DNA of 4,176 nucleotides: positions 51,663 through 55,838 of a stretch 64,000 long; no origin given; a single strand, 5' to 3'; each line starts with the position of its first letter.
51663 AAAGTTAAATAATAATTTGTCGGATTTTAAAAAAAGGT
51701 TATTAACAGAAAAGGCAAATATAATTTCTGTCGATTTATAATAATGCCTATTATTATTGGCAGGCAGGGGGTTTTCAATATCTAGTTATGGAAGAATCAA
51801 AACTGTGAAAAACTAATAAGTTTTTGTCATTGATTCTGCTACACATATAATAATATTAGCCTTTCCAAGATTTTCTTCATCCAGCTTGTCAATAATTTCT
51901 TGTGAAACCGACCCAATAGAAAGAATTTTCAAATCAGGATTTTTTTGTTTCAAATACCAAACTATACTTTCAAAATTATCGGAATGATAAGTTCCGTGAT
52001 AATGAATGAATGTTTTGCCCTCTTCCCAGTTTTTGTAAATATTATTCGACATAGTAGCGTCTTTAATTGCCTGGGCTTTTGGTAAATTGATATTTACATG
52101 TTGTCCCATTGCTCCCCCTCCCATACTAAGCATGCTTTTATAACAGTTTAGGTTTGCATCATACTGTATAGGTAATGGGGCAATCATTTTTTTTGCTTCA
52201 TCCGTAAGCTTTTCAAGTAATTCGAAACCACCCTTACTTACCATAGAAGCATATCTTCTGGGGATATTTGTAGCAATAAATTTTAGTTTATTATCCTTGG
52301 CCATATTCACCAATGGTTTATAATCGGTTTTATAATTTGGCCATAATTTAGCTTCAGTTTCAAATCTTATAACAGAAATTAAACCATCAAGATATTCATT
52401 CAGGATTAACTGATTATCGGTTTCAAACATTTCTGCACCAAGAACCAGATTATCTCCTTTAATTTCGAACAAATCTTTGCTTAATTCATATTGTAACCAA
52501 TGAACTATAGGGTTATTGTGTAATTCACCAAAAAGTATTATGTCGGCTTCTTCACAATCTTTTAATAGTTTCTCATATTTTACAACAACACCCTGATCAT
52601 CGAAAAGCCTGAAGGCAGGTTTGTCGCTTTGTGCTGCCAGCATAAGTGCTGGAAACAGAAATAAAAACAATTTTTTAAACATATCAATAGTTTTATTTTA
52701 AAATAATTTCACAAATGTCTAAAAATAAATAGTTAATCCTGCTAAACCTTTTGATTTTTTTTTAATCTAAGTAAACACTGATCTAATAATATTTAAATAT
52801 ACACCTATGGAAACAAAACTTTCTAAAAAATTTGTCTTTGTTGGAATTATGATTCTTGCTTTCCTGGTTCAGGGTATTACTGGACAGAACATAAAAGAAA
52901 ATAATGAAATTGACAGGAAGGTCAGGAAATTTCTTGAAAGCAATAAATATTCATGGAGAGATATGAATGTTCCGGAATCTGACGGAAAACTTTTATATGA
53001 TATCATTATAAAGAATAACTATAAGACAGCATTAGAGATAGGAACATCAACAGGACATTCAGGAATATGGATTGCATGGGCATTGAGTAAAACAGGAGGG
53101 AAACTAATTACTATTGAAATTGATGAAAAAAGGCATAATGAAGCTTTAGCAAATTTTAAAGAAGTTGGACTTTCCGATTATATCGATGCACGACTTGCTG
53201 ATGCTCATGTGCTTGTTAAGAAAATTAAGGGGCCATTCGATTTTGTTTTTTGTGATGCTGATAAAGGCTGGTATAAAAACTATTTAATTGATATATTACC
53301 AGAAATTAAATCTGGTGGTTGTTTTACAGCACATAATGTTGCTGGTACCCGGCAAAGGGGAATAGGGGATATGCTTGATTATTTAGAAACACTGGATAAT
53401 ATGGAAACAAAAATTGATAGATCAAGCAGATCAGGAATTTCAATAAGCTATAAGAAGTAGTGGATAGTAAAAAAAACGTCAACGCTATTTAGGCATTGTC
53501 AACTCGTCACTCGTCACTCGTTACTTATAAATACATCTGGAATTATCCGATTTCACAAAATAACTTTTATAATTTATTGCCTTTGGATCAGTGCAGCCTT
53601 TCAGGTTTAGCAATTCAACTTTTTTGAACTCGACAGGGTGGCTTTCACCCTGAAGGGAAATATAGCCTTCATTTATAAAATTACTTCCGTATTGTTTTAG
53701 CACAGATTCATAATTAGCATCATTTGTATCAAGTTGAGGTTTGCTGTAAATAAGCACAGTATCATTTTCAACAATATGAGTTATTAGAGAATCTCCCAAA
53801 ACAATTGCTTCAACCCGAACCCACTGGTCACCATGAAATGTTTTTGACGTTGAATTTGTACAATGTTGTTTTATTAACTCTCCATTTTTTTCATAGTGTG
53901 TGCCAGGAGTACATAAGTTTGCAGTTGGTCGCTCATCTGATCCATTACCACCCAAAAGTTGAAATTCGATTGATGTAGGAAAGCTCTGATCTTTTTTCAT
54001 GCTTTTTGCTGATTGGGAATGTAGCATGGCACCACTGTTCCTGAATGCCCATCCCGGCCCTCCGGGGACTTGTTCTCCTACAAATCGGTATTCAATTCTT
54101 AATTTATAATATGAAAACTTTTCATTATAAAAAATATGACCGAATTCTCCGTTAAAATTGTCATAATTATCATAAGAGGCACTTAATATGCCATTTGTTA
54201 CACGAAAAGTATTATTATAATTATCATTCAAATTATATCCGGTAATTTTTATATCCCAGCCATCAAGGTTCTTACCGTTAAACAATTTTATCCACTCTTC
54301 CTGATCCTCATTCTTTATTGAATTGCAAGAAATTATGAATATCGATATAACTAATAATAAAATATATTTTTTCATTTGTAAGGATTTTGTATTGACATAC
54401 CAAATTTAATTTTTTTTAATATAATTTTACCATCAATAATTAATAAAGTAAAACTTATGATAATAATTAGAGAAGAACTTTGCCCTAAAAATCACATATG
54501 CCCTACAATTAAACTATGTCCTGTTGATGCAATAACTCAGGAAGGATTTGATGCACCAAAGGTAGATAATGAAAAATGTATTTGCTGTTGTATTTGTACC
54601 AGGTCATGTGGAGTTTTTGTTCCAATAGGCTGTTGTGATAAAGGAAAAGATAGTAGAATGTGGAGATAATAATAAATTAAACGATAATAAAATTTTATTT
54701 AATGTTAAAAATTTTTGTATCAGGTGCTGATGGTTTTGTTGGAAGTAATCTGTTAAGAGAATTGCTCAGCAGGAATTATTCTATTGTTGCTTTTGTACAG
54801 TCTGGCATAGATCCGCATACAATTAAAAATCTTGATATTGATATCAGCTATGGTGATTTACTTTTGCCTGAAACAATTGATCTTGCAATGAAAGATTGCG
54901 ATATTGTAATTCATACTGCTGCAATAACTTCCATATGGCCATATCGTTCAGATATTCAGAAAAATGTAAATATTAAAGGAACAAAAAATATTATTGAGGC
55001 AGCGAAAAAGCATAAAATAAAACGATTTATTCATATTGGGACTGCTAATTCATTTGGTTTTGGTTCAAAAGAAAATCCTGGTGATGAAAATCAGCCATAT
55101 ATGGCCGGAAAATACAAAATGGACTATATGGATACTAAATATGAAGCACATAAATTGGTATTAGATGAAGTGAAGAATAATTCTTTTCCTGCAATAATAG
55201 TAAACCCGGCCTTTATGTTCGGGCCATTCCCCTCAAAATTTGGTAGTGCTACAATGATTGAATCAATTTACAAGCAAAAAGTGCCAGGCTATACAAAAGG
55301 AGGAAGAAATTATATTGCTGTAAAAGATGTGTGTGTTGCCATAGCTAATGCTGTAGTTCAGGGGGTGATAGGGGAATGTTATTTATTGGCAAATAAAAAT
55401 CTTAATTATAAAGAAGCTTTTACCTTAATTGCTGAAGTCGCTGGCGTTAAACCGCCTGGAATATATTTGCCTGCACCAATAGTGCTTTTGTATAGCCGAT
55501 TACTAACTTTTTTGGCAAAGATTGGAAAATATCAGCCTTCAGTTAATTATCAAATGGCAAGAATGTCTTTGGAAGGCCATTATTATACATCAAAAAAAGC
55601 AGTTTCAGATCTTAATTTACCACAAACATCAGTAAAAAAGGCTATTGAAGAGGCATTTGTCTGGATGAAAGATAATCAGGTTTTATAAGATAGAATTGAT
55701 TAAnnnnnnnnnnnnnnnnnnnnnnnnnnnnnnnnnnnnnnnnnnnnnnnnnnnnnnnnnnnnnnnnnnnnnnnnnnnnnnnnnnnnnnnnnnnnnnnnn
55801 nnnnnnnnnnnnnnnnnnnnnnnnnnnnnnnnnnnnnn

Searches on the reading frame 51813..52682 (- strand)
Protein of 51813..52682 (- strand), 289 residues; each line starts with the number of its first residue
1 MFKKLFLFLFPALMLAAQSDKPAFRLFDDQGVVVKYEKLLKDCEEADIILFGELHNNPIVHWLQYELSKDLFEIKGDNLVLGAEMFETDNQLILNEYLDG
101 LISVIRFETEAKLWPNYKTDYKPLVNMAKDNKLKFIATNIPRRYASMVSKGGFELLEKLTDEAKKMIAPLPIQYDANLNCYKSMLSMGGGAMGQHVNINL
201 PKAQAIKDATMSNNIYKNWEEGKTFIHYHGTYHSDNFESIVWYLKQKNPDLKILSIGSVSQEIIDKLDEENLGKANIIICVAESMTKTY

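Call 34: search_protein_families(library=pfam, proteins=[window:51813-52682:-], max_evalue=0.0001)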
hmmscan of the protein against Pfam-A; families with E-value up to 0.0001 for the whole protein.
window:51813-52682:- (289 aa): 1 family
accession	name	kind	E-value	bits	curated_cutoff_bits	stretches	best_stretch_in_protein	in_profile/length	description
PF04187.18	Cofac_haem_bdg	-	1.9e-53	182.1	27.7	1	39-244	1-213/213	Haem-binding uptake, Tiki superfamily, ChaN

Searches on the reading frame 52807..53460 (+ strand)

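Call 34: search_protein_families(library=pfam, proteins=[window:52807-53460:+], max_evalue=0.0001)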
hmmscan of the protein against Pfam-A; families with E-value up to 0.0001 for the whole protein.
window:52807-53460:+ (217 aa): 3 families
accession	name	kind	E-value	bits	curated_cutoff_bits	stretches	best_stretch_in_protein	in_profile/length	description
PF01596.23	Methyltransf_3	-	2e-19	70.2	22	1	35-178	10-155/204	O-methyltransferase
PF13578.12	Methyltransf_24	-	2.6e-12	48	26.3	1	76-178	1-105/105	Methyltransferase domain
PF08704.16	GCD14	-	9.3e-05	22.6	26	0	74-155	43-125/247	tRNA methyltransferase complex GCD14 subunit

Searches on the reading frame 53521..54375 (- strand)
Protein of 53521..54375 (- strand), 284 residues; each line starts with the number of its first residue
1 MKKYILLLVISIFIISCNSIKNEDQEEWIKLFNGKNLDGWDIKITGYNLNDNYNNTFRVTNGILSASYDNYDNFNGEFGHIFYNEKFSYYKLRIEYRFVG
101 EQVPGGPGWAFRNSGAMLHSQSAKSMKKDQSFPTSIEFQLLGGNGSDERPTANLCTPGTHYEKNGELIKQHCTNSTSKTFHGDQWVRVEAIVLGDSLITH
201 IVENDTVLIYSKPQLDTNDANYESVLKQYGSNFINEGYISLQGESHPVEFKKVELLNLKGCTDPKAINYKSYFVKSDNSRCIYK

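Call 34: search_protein_families(library=pfam, proteins=[window:53521-54375:-], max_evalue=0.0001)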
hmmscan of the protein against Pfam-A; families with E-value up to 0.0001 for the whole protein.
window:53521-54375:- (284 aa): 1 family
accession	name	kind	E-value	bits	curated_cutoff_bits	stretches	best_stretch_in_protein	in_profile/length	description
PF06439.18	3keto-disac_hyd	-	2.8e-32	112.7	26.8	1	27-255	1-186/187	3-keto-disaccharide hydrolase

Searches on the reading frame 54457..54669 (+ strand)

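Call 65: search_protein_families(library=pfam, proteins=[window:54457-54669:+], max_evalue=0.001)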
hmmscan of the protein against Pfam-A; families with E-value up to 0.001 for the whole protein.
window:54457-54669:+ (70 aa): 0 families

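Call 79: search_protein_families(library=ncbifam, proteins=[window:54457-54669:+], max_evalue=0.01)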
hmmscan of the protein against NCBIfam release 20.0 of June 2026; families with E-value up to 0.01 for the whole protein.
window:54457-54669:+ (70 aa): 3 families
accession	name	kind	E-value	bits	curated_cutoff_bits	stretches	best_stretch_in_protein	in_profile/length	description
NF007382.0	PRK09898.1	equivalog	0.00014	21.5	213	1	9-57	123-172/208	ferredoxin-like protein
NF045874.1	Vhu_polyferre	exception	0.00095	18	600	1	9-52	130-170/381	F420-non-reducing hydrogenase associated-polyferredoxin VhuB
NF011569.0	PRK14993.1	equivalog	0.0028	17.2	416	1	7-52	98-143/244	tetrathionate reductase subunit TtrB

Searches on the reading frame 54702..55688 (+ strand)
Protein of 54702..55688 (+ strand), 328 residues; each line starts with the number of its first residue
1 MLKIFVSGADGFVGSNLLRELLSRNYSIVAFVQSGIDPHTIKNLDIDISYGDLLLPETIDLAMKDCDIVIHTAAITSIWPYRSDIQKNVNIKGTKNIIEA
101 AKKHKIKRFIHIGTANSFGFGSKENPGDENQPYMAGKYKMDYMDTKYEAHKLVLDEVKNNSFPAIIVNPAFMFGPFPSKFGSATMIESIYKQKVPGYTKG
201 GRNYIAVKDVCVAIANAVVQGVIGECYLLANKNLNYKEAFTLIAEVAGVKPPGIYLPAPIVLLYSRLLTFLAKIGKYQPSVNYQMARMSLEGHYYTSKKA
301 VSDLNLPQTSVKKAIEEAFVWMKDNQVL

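Call 34: search_protein_families(library=pfam, proteins=[window:54702-55688:+], max_evalue=0.0001)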
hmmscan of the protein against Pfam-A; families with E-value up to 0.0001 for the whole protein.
window:54702-55688:+ (328 aa): 8 families
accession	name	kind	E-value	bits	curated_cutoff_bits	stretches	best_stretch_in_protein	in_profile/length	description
PF01370.27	Epimerase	-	7.5e-30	104.5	20.9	1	4-225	1-235/240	NAD dependent epimerase/dehydratase family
PF01073.25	3Beta_HSD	-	9.7e-24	84.3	22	1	6-203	2-210/280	3-beta hydroxysteroid dehydrogenase/isomerase family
PF07993.18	NAD_binding_4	-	2.5e-18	66.6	20.1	1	56-190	79-223/258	Male sterility protein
PF13460.12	NAD_binding_10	-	1.5e-17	64.5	27.2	1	8-172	1-146/184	NAD(P)H-binding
PF16363.11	GDP_Man_Dehyd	-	7.3e-14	52.4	27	1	5-240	1-259/332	GDP-mannose 4,6 dehydratase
PF04321.23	RmlD_sub_bind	-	6.9e-09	35.6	27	1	3-158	2-141/287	RmlD substrate binding domain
PF05368.20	NmrA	-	1.1e-07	32.2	27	1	3-113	4-106/298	NmrA-like family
PF02719.21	Polysacc_synt_2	-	1.1e-07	31.8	20.2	1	4-114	1-128/293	Polysaccharide biosynthesis protein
